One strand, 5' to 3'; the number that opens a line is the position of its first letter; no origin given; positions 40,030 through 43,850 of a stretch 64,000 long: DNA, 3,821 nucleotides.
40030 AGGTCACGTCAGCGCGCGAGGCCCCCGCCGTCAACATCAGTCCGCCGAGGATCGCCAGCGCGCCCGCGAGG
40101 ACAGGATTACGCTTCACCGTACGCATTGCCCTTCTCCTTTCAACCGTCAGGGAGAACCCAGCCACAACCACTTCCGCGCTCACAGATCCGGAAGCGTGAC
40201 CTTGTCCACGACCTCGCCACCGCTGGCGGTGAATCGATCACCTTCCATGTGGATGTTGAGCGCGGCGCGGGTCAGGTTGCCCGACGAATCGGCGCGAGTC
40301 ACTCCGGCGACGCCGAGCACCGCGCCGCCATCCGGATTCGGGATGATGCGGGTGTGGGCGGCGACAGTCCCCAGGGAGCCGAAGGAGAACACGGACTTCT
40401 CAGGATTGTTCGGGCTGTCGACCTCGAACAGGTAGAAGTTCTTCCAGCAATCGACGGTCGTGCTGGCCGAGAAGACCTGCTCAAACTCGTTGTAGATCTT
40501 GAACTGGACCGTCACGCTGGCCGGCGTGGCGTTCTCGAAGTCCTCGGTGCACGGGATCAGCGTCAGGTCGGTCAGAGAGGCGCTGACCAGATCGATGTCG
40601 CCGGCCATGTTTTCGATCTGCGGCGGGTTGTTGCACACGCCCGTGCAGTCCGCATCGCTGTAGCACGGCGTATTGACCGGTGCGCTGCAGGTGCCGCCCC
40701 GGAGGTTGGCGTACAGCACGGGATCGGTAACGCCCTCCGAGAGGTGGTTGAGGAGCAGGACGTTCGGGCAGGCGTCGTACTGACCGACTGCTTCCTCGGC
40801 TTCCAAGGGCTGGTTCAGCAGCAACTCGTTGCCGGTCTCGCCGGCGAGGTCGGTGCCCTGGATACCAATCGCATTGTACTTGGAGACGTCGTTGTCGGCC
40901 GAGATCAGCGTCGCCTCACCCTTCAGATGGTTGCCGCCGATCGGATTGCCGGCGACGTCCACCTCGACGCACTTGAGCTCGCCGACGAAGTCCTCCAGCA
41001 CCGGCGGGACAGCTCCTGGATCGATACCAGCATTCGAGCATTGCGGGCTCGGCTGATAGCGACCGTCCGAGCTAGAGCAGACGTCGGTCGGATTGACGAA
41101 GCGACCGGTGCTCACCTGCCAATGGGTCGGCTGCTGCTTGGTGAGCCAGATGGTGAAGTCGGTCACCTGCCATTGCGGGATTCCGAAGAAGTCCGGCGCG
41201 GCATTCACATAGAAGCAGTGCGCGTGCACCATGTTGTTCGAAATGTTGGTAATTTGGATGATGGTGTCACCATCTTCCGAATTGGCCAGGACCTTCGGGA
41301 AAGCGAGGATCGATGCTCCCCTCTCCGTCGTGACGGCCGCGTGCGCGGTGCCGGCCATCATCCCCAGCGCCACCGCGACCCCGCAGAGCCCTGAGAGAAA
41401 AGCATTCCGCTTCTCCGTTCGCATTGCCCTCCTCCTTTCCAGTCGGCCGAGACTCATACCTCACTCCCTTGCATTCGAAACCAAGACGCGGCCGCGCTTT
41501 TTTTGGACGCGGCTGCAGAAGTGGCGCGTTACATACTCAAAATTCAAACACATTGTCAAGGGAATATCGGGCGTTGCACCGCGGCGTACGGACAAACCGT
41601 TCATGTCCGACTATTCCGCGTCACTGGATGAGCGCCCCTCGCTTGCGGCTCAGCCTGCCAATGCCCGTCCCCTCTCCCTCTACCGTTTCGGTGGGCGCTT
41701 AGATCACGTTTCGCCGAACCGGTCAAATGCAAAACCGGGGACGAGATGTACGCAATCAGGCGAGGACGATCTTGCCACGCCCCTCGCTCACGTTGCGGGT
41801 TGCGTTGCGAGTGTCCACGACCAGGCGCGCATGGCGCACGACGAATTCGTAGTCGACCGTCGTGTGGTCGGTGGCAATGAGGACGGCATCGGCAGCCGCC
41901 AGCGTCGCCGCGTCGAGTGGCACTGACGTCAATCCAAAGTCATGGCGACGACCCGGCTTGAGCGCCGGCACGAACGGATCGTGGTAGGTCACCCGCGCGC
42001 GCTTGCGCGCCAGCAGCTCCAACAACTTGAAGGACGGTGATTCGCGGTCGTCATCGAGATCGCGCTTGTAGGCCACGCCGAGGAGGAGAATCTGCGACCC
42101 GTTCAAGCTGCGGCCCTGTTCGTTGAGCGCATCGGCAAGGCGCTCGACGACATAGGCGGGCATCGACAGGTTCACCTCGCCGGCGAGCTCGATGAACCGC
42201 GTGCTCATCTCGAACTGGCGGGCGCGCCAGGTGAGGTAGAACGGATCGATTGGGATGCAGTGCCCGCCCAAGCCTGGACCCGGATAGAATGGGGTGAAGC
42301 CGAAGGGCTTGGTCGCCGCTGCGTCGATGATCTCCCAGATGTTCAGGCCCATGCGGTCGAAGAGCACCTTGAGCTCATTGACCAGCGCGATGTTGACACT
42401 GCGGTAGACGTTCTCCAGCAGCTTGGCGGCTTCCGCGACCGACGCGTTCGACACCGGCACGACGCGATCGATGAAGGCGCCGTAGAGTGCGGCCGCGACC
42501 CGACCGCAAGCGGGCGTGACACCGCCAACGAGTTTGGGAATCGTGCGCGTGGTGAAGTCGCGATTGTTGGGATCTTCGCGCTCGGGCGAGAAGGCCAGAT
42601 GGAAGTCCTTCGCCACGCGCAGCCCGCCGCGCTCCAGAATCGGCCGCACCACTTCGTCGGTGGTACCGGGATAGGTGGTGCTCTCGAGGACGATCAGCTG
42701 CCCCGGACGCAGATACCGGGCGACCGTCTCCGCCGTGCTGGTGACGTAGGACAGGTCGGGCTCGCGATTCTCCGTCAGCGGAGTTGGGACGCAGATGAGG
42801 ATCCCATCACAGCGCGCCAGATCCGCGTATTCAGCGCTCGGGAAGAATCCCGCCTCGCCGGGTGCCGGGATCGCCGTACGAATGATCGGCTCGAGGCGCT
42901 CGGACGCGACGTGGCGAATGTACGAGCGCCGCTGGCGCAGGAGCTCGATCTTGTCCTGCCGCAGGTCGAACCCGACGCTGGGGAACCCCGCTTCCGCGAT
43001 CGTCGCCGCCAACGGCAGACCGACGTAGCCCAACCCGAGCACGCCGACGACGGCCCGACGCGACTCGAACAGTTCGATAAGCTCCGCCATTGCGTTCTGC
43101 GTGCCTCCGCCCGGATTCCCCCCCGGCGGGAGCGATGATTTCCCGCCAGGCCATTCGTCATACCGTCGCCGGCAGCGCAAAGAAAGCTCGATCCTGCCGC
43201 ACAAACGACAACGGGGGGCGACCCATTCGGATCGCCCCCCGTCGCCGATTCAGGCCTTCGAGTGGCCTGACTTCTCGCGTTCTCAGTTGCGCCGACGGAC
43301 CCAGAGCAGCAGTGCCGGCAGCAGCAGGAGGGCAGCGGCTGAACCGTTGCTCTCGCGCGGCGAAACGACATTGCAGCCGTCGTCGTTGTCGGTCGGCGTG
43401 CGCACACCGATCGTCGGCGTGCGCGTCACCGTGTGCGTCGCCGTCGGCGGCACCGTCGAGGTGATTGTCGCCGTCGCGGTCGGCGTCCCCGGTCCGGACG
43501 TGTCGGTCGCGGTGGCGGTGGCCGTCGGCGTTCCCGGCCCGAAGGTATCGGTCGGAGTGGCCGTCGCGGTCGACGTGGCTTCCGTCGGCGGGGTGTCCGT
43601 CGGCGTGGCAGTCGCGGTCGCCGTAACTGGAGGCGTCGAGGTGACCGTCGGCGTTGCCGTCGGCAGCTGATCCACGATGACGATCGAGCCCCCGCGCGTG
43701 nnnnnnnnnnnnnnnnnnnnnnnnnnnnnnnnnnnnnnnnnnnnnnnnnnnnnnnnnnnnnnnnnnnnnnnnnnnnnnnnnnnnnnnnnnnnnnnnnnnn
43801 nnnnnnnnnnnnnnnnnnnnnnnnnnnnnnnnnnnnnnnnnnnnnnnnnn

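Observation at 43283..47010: Putative cohesin-dockerin cell-surface assembly outside a cellulosome context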

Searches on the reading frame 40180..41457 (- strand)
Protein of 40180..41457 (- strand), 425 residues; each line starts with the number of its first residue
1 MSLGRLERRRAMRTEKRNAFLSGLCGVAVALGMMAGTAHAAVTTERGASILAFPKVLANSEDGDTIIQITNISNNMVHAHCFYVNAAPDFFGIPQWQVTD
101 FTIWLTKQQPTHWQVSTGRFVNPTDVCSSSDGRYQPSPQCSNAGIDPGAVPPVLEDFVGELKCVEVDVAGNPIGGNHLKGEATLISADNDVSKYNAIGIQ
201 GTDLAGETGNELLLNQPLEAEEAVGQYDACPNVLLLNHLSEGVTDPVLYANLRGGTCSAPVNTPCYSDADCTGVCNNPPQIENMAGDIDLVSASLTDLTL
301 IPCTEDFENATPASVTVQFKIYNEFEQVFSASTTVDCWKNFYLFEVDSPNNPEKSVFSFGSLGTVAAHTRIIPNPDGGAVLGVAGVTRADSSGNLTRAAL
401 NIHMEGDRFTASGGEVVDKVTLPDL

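Call 3: search_protein_families(library=pfam, proteins=[window:40180-41457:-], max_evalue=1)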
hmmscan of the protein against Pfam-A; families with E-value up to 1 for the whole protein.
window:40180-41457:- (425 aa): 2 families
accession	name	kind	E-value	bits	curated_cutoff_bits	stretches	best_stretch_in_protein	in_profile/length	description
PF25587.1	Rv2743c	-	0.22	11.6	27.7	1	8-58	25-76/237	Rv2743c family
PF24204.1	DUF7428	-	0.24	11.6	27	1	68-96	24-50/55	Domain of unknown function (DUF7428)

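Call 4: search_protein_families(library=ncbifam, proteins=[window:40180-41457:-], max_evalue=1)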
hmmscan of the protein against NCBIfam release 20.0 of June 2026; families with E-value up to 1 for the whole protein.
window:40180-41457:- (425 aa): 0 families

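Call 49: find_homologous_proteins(query=window:40180-41457:-)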
Query window:40180-41457:- (425 aa): 1130 proteins with E <= 0.001 among 8000 candidates; the best 120 are listed.
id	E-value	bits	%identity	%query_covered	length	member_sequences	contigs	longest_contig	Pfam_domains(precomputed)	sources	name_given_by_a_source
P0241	3.4e-260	881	92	97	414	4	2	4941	-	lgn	-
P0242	4.6e-260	881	92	97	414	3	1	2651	-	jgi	jgi:hypothetical protein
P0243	1.6e-242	823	87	97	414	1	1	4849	-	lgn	-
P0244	9.9e-241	817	86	97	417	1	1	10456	-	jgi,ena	-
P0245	2.6e-220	750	81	97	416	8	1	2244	-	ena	-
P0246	1.9e-218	744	79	97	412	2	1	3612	-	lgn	-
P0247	2.9e-218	743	80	97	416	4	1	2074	-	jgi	jgi:hypothetical protein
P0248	2.0e-213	727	77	97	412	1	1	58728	-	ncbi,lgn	-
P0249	4.2e-213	726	78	97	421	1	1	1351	-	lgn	-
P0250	5.6e-213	726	78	97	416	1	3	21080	-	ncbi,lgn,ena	-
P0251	2.7e-212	723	78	97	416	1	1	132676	-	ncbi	ncbi:MAG: hypothetical protein U0802_03665 [Candidatus Binatia bacterium]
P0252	3.8e-212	723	77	97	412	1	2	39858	-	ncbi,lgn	-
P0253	1.2e-210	718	78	97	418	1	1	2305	-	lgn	-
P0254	2.7e-210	717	76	97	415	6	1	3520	-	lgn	-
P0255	3.0e-209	713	77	97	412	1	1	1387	-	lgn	-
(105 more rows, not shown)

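Call 51: search_solved_structures(query=A4, max_evalue=10)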
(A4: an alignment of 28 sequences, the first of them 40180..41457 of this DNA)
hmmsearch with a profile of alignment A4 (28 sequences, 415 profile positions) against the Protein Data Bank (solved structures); distinct sequences matched with E-value up to 10: 0.

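Call 52: search_protein_families(library=padloc, proteins=[window:40180-41457:-], max_evalue=1)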
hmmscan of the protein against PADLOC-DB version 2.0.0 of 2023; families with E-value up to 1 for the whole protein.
window:40180-41457:- (425 aa): 0 families

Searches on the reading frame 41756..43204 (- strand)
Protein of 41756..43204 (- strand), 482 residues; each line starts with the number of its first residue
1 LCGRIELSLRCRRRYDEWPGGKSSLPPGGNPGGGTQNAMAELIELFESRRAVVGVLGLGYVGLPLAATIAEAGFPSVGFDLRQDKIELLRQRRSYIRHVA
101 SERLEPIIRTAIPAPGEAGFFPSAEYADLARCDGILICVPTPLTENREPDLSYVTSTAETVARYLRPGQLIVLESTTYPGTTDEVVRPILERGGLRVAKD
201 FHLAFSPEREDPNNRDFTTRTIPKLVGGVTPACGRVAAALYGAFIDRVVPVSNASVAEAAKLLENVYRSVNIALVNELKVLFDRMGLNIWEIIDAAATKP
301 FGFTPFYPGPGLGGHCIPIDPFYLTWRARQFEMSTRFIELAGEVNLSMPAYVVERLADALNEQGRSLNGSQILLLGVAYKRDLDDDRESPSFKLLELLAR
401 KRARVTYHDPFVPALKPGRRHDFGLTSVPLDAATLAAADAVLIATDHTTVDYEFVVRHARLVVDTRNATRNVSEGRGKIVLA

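Call 3: search_protein_families(library=pfam, proteins=[window:41756-43204:-], max_evalue=1)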
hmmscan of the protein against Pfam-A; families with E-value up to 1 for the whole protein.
window:41756-43204:- (482 aa): 8 families
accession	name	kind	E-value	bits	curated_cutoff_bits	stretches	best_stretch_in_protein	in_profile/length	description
PF03721.20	UDPG_MGDP_dh_N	-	8.6e-37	127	27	1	53-235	3-181/187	UDP-glucose/GDP-mannose dehydrogenase family, NAD binding domain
PF00984.24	UDPG_MGDP_dh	-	5.5e-29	100.6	25.4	1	256-345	2-92/94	UDP-glucose/GDP-mannose dehydrogenase family, central domain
PF03720.21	UDPG_MGDP_dh_C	-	2.8e-19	69.8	30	1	373-470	1-102/103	UDP-glucose/GDP-mannose dehydrogenase family, UDP binding domain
PF03446.21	NAD_binding_2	-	9.8e-07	29.4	21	1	53-193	2-111/161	NAD binding domain of 6-phosphogluconate dehydrogenase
PF02826.25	2-Hacid_dh_C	-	0.03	14.1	25.1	1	47-87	33-73/178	D-isomer specific 2-hydroxyacid dehydrogenase, NAD binding domain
PF02254.24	TrkA_N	-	0.099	13.4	23.8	0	55-93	3-41/116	TrkA-N domain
PF02737.24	3HCDH_N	-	0.1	13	22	1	53-92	2-41/180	3-hydroxyacyl-CoA dehydrogenase, NAD binding domain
PF03958.22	Secretin_N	-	0.12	13.1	28.2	1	247-269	2-24/69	Bacterial type II/III secretion system short domain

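Call 4: search_protein_families(library=ncbifam, proteins=[window:41756-43204:-], max_evalue=1)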
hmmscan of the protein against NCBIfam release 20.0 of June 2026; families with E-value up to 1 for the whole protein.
window:41756-43204:- (482 aa): 13 families
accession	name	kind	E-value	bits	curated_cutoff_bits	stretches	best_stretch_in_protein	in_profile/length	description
TIGR03026.1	NDP-sugDHase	subfamily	4.5e-119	397.9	189.8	1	53-467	3-413/413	nucleotide sugar dehydrogenase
NF040825.1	UDPMaNacDH_Arch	equivalog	5e-76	256.2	750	1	53-468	3-400/418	UDP-N-acetyl-D-mannosamine dehydrogenase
NF008286.0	PRK11064.1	equivalog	1e-69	235.2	459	1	52-467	5-417/420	UDP-N-acetyl-D-mannosamine dehydrogenase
NF011729.0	PRK15182.1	equivalog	4.3e-58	197.1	592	1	52-448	8-389/425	Vi polysaccharide biosynthesis UDP-N-acetylglucosamine C-6 dehydrogenase TviB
NF041297.1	UDPGDh_AglM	equivalog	1.2e-39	136.4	670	1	53-470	3-418/429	UDP-glucose 6-dehydrogenase AglM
NF047673.2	TeichurnBiosyTuaD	equivalog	8e-33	114.2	700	1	53-452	4-392/439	UDP-glucose 6-dehydrogenase TuaD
NF011631.0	PRK15057.1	equivalog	2e-07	30.5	757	1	57-321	7-258/388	UDP-glucose 6-dehydrogenase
NF043037.1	ThreonDh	equivalog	0.00065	19.2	350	1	52-92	4-44/297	L-threonate dehydrogenase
TIGR01505.1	tartro_sem_red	equivalog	0.0013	18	340.75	1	53-89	2-38/291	2-hydroxy-3-oxopropionate reductase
NF012005.0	PRK15461.1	equivalog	0.0035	16.6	348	1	51-92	2-43/298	sulfolactaldehyde 3-reductase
TIGR01692.1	HIBADH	equivalog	0.004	16.5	291.6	1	56-92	2-38/288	3-hydroxyisobutyrate dehydrogenase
NF008592.0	PRK11559.1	equivalog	0.025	13.8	397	0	52-91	4-43/296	2-hydroxy-3-oxopropionate reductase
NF042925.1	FHMPC_DH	equivalog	0.047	13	500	1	53-98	3-48/304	5-formyl-3-hydroxy-2-methylpyridine 4-carboxylate 5-dehydrogenase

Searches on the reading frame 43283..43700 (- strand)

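Call 6: search_protein_families(library=pfam, proteins=[window:43283-43700:-], max_evalue=10)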
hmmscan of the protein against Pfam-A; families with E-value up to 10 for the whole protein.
window:43283-43700:- (139 aa): 0 families
